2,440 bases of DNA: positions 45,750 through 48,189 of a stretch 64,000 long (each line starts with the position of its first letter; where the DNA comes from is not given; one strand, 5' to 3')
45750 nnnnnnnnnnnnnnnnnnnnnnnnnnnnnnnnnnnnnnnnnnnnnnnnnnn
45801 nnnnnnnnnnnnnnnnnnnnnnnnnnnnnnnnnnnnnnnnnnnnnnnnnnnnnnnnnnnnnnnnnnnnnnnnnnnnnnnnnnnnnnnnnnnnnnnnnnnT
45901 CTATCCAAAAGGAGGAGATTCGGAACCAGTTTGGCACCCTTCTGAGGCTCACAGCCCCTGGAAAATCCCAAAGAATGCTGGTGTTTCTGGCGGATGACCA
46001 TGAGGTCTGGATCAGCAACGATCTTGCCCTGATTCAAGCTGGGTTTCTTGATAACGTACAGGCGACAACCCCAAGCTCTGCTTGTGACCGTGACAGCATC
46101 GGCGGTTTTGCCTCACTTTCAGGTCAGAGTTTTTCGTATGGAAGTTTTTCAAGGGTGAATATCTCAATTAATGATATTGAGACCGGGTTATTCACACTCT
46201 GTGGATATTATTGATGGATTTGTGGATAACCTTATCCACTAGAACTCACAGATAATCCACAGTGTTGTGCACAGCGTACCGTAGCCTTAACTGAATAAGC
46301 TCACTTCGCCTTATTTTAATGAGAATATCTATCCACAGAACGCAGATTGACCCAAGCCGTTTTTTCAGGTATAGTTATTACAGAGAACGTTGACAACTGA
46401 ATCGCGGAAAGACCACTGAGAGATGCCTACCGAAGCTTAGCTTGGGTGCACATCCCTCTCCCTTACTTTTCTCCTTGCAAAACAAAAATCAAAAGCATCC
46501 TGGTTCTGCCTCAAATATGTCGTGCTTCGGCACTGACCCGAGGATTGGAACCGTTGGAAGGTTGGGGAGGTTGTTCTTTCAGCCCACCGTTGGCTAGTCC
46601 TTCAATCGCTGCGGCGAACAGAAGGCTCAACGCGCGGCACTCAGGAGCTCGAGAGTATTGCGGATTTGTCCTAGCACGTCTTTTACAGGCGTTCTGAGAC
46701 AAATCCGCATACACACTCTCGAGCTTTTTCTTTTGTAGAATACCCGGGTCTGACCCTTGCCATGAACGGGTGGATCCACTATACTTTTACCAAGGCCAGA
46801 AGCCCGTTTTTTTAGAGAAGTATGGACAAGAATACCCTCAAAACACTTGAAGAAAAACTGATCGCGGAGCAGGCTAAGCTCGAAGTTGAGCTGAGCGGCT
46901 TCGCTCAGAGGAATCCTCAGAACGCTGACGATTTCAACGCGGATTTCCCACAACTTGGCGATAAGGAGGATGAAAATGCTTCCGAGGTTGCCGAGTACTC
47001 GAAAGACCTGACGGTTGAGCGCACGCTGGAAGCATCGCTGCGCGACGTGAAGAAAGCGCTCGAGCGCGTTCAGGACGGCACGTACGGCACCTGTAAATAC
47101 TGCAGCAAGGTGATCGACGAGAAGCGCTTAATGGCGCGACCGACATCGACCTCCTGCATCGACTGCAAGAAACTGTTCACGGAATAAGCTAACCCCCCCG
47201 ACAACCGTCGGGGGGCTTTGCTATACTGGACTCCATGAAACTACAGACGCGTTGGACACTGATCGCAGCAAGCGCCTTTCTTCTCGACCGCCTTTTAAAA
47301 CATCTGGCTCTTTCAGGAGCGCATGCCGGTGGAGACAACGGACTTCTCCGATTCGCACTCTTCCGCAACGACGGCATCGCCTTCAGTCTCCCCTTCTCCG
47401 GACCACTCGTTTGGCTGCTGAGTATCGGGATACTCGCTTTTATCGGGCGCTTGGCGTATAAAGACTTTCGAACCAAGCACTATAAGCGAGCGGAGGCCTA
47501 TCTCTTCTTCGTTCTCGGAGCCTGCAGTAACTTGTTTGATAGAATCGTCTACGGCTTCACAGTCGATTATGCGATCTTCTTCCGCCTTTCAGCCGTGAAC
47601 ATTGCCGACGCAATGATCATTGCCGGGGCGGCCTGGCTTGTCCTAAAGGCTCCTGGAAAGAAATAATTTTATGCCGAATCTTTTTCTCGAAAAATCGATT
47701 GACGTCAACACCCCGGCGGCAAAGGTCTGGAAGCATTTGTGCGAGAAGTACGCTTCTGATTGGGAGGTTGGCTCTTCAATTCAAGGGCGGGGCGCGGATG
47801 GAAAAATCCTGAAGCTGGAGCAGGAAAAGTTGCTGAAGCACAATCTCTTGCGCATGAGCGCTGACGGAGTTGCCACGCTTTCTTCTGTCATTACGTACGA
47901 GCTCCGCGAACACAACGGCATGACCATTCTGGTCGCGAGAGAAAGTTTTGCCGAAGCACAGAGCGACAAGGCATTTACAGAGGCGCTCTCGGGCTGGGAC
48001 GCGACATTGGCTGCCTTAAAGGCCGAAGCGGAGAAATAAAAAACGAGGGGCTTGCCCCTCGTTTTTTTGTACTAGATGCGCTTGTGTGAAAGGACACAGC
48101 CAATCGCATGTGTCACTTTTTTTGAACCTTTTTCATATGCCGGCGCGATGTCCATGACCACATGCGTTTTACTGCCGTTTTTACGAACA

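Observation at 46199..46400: Cluster of five DnaA boxes plus an AT-rich tract 16 kb away from dnaA is a candidate oriC or DnaA-titration/regulatory locus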

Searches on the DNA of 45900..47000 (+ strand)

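Call 14: search_rna_families(source=window, start=45900, end=47000, threshold=evalue, max_evalue=10)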
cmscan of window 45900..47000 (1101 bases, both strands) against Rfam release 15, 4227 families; matches with E-value up to 10: 4.
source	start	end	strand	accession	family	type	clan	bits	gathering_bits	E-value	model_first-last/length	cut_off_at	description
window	46646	46725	+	RF00510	Tombus_IRE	Cis-reg;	-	23.1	45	0.071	1-94/94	no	Tombusvirus internal replication element (IRE)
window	46795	46922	-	RF01956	NEAT1_2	Gene; lncRNA;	-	18.4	60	0.32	1-116/116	no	Nuclear enriched abundant transcript 1 conserved region 2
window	46138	46213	+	RF01941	MIR1223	Gene; miRNA;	-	15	77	4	1-102/102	no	MIR1223 microRNA precursor family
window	46537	46557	+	RF01308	sR58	Gene; snRNA; snoRNA; CD-box;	-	14.2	55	4.5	1-55/55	no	Small nucleolar RNA sR58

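Call 53: build_rna_model(alignment_id=A2)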
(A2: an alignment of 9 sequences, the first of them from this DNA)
Model R1 built from alignment A2 (9 sequences, 133 columns); structure: RNAalifold consensus.
model positions 131; base pairs 37; branch points 1; effective number of sequences 0.99; information 0.59 bits per position. Calibrated on 0.2 Mb of random sequence (short: E-values are rough).
structure used (alignment columns):
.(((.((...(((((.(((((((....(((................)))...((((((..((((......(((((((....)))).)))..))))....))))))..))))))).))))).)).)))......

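Call 54: search_with_rna_model(model_id=R1, sources=[window, L003, L004, L005, L006, L007, L009, L010, L011, L012, L013, L014, L015, L016, L017, L018, L019, L020, L021, L023, L024, L025, L027, L028, L029, L030, L031, L032, L033, L034, L035, L036, L038, L039, L040, L041, L044, L045, L046, L047, L048, L049, L050, L051, L053, L054, L055, L056, L057, L058, L059, L060, L061, L062, L063, L064, L065, L066, L067], max_evalue=1, make_alignment=true)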
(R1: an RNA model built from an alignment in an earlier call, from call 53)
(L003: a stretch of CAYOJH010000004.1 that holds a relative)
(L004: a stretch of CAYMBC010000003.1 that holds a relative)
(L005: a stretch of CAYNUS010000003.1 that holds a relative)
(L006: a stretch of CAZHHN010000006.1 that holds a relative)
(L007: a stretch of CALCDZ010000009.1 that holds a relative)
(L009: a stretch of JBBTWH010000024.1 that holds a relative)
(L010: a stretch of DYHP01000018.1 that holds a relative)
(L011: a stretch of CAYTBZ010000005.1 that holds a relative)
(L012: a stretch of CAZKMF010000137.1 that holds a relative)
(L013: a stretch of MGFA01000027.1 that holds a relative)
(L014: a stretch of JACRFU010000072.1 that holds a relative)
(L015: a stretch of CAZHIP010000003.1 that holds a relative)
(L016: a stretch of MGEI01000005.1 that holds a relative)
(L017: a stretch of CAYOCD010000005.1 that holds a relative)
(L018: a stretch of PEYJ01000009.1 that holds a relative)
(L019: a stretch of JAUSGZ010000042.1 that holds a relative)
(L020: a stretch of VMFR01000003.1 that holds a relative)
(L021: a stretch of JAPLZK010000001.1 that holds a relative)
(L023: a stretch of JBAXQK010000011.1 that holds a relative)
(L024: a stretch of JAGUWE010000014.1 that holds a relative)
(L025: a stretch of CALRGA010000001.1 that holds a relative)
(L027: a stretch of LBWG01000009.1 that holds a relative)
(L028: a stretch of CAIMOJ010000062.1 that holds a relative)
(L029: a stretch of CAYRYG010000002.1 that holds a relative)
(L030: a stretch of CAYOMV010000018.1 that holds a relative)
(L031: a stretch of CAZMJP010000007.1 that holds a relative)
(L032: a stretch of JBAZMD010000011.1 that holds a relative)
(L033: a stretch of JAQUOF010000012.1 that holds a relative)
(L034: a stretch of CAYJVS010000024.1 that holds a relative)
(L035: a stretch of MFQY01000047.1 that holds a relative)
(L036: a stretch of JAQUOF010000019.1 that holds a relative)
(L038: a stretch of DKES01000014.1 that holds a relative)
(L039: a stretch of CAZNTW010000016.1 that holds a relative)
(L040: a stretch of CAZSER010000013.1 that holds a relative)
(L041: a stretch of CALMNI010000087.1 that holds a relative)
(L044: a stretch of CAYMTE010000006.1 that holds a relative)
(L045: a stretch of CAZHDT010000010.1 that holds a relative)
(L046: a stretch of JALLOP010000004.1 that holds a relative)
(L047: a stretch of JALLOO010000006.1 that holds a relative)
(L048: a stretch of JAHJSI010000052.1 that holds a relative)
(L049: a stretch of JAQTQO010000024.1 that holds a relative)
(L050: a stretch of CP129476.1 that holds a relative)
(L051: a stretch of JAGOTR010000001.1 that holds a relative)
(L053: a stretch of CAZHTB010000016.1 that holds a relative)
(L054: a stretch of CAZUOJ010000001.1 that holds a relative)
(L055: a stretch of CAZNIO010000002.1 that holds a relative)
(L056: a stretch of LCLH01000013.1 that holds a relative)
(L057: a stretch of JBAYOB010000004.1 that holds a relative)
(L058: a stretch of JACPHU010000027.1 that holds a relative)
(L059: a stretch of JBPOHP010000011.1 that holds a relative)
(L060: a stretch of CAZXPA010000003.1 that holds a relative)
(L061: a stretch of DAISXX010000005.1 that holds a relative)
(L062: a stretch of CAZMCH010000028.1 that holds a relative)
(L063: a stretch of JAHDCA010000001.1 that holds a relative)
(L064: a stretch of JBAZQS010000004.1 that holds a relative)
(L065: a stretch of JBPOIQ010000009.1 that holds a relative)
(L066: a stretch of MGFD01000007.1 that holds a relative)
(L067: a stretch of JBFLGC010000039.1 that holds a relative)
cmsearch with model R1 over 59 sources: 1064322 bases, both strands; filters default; matches with E-value up to 1: 22.
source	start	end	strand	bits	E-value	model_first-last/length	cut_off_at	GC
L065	2110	2241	+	152.2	3.7e-32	1-131/131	no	0.48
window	46449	46580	+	151.9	4.2e-32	1-131/131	no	0.48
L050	13581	13712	+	151.6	5.1e-32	1-131/131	no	0.47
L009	13610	13740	+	150.7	8e-32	1-131/131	no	0.43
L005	13581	13711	+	147.2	5.4e-31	1-131/131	no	0.45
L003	13573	13702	+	145.2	1.6e-30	1-131/131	no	0.49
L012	13577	13707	+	138.9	4.6e-29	1-131/131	no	0.47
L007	13558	13686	+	132.4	1.5e-27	1-131/131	no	0.51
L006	13675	13802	+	129.1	8.5e-27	1-131/131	no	0.46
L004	13576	13707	+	119.2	1.8e-24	1-131/131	no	0.47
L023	4882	5015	+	40.7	3.2e-06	1-131/131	no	0.45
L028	7176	7309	+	40.7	3.2e-06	1-131/131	no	0.45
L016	13782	13917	+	40.1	4.4e-06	1-131/131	no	0.4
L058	13809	13940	+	35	6.8e-05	1-131/131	no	0.39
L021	13782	13915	+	34.8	7.7e-05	1-131/131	no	0.45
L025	13730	13864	+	33.2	0.00018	1-131/131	no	0.44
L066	2370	2501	+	33.1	0.00019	1-131/131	no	0.44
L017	13781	13912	+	32.5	0.00027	1-131/131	no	0.43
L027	13813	13945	+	28.4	0.0024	1-131/131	no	0.38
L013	5660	5795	+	28.2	0.0026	1-131/131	no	0.44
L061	2902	3038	+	25.5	0.011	1-131/131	no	0.45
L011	5562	5639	-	17.5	0.8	1-131/131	no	0.18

Alignment A3: 22 matches aligned to the model, 174 columns, each read 5' to 3' on its own strand. Consensus structure (alignment columns), stored with it:
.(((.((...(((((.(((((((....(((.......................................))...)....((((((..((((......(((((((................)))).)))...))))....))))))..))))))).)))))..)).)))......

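Call 65: build_rna_model(alignment_id=A3)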
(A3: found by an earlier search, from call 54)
Model R2 built from alignment A3 (22 sequences, 174 columns); structure: stored with the alignment.
model positions 131; base pairs 37; branch points 1; effective number of sequences 2.45; information 0.59 bits per position. Calibrated on 0.2 Mb of random sequence (short: E-values are rough).
structure used (alignment columns):
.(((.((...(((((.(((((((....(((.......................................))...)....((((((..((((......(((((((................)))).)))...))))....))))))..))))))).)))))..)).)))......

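Call 66: search_with_rna_model(model_id=R2, sources=[window, L003, L004, L005, L006, L007, L009, L010, L011, L012, L013, L014, L015, L016, L017, L018, L019, L020, L021, L023, L024, L025, L027, L028, L029, L030, L031, L032, L033, L034, L035, L036, L038, L039, L040, L041, L044, L045, L046, L047, L048, L049, L050, L051, L053, L054, L055, L056, L057, L058, L059, L060, L061, L062, L063, L064, L065, L066, L067, L068, L069, L070, L072, L075, L076, L078, L079, L082, L083, L084, L085, L087], max_evalue=1, make_alignment=true)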
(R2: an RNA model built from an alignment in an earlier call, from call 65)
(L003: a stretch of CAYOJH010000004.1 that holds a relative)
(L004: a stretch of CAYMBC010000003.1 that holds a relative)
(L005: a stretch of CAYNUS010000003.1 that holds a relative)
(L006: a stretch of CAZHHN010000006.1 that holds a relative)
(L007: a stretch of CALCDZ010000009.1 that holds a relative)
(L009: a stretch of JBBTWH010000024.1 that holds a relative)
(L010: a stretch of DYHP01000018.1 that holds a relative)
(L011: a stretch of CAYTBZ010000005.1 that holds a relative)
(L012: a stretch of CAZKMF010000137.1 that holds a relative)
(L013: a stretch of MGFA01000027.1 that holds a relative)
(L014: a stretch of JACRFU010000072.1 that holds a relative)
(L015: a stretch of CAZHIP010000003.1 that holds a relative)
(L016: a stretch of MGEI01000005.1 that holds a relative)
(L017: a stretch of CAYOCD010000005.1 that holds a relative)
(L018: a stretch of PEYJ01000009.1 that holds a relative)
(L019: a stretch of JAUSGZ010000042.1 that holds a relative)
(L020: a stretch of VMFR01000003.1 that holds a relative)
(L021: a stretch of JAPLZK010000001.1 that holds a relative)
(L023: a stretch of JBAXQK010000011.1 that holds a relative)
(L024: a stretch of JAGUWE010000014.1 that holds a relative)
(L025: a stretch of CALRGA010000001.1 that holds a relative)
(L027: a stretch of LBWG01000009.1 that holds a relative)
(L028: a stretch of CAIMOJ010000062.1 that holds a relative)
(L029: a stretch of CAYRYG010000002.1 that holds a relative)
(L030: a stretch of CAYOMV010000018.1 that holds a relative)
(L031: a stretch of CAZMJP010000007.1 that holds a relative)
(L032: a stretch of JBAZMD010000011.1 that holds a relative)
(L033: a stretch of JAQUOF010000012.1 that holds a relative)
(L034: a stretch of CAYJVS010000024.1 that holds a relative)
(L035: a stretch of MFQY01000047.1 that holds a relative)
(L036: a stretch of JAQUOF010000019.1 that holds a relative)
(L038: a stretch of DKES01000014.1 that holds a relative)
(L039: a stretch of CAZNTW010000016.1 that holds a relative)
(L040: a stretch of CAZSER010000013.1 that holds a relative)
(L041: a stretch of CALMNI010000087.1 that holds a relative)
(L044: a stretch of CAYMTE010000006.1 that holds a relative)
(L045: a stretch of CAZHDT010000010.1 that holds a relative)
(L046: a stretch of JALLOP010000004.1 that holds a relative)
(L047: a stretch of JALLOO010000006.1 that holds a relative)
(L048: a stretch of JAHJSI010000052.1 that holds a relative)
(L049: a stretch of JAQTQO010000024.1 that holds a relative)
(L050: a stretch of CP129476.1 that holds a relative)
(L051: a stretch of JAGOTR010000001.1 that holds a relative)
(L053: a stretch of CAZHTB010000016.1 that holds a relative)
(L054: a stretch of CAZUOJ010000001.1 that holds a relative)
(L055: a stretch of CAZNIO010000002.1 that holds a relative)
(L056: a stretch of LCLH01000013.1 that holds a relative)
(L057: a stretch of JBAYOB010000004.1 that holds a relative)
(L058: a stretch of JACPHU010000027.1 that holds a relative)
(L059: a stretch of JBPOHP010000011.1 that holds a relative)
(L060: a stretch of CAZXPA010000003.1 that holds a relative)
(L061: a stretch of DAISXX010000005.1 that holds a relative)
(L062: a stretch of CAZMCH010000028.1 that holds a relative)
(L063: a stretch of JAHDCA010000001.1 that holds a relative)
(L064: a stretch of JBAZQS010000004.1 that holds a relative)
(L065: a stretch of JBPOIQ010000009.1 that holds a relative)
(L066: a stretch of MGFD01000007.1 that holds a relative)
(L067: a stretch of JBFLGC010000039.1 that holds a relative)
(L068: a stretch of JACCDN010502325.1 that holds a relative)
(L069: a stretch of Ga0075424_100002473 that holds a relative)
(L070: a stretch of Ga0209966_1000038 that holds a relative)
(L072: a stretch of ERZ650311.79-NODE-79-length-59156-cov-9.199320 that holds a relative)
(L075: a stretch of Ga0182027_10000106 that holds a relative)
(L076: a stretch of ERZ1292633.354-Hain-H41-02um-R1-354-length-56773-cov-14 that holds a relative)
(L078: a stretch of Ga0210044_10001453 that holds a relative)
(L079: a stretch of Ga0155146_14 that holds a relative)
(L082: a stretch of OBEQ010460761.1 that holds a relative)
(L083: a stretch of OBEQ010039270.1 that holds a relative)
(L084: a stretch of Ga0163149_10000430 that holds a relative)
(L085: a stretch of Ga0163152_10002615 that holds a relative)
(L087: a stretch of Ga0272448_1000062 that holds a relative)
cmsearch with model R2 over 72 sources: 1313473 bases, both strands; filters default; matches with E-value up to 1: 23.
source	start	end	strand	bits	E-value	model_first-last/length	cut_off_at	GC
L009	13610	13740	+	135.9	2e-28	1-131/131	no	0.43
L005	13581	13711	+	134.4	4.3e-28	1-131/131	no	0.45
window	46449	46580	+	132.1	1.5e-27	1-131/131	no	0.48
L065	2110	2241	+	132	1.6e-27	1-131/131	no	0.48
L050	13581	13712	+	131.5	2.1e-27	1-131/131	no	0.47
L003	13573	13702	+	127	2.5e-26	1-131/131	no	0.49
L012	13577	13707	+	124.1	1.2e-25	1-131/131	no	0.47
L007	13558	13686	+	116.4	7.9e-24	1-131/131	no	0.51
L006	13675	13802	+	116.1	8.9e-24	1-131/131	no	0.46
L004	13576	13707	+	109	4.4e-22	1-131/131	no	0.47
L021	13782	13915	+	93.3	2.2e-18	1-131/131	no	0.45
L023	4882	5015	+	92.7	3e-18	1-131/131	no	0.45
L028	7176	7309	+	92.7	3e-18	1-131/131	no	0.45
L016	13784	13915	+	92.4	3.5e-18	1-131/131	no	0.4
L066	2370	2501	+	90.2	1.2e-17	1-131/131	no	0.44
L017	13781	13912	+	89.3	1.9e-17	1-131/131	no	0.43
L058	13809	13940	+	85.2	1.7e-16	1-131/131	no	0.39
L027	13813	13945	+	82.3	8.3e-16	1-131/131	no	0.38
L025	13730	13864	+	82.2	9e-16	1-131/131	no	0.44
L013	5660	5793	+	80.1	2.8e-15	1-131/131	no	0.43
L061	2902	3038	+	69.8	7.4e-13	1-131/131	no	0.45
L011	5562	5639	-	35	0.00012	1-131/131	no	0.18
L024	2263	2367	-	20.8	0.26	1-131/131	no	0.3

Alignment A4: 23 matches aligned to the model, 182 columns, each read 5' to 3' on its own strand. Consensus structure (alignment columns), stored with it:
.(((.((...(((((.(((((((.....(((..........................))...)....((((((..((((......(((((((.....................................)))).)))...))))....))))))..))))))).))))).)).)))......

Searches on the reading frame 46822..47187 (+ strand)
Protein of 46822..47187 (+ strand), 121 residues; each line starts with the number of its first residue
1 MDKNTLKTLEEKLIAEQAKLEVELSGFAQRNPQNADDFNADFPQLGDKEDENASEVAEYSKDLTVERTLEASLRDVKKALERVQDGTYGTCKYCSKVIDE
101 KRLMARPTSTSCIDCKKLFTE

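Call 11: find_encoding_contigs(protein=window:46822-47187:+, flank=10000, max_places=10)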
Protein window:46822-47187:+ (121 aa): 1 contig read that carries it; 1 place shown.
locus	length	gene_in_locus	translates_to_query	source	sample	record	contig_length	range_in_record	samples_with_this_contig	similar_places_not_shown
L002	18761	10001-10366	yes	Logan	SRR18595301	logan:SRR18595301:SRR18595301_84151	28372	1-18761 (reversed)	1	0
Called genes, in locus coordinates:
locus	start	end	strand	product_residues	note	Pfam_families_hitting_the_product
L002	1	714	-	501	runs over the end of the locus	PF00512:HisKA, PF02518:HATPase_c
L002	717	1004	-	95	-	-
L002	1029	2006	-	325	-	PF02899:Phage_int_SAM_1, PF13495:Phage_int_SAM_4 (weak), PF00589:Phage_integrase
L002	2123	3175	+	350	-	-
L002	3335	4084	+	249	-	PF01434:Peptidase_M41 (faint)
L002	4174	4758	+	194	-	-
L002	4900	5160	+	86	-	PF00312:Ribosomal_S15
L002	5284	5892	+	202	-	PF01936:NYN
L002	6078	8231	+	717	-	PF01138:RNase_PH, PF03725:RNase_PH_C, PF01138:RNase_PH, PF00013:KH_1, PF00575:S1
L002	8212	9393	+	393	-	-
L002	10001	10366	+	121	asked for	PF01258:zf-dskA_traR (weak)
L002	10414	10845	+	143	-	PF01252:Peptidase_A8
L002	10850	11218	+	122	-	PF08327:AHSA1 (faint)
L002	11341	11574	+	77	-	-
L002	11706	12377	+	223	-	PF05708:Peptidase_C92 (weak)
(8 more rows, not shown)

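Call 60: search_protein_families(library=pfam, proteins=[window:46822-47187:+], max_evalue=0.01)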
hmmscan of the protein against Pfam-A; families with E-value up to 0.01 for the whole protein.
window:46822-47187:+ (121 aa): 1 family
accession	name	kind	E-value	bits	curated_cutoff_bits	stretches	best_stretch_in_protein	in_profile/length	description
PF01258.23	zf-dskA_traR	-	3.3e-06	27.4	24.9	1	86-116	1-31/36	Prokaryotic dksA/traR C4-type zinc finger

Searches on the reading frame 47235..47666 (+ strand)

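Call 60: search_protein_families(library=pfam, proteins=[window:47235-47666:+], max_evalue=0.01)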
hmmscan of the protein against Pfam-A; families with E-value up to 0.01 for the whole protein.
window:47235-47666:+ (143 aa): 1 family
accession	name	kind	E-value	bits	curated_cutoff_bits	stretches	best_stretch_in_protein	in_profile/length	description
PF01252.23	Peptidase_A8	-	1.8e-16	61.1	25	1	10-138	1-139/142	Signal peptidase (SPase) II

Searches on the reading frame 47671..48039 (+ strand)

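Call 60: search_protein_families(library=pfam, proteins=[window:47671-48039:+], max_evalue=0.01)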
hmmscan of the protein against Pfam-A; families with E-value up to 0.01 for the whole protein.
window:47671-48039:+ (122 aa): 1 family
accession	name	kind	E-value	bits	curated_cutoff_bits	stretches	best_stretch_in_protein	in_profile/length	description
PF08327.17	AHSA1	-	1.7e-05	25.5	22.1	1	23-120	22-124/125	Activator of Hsp90 ATPase homolog 1-like protein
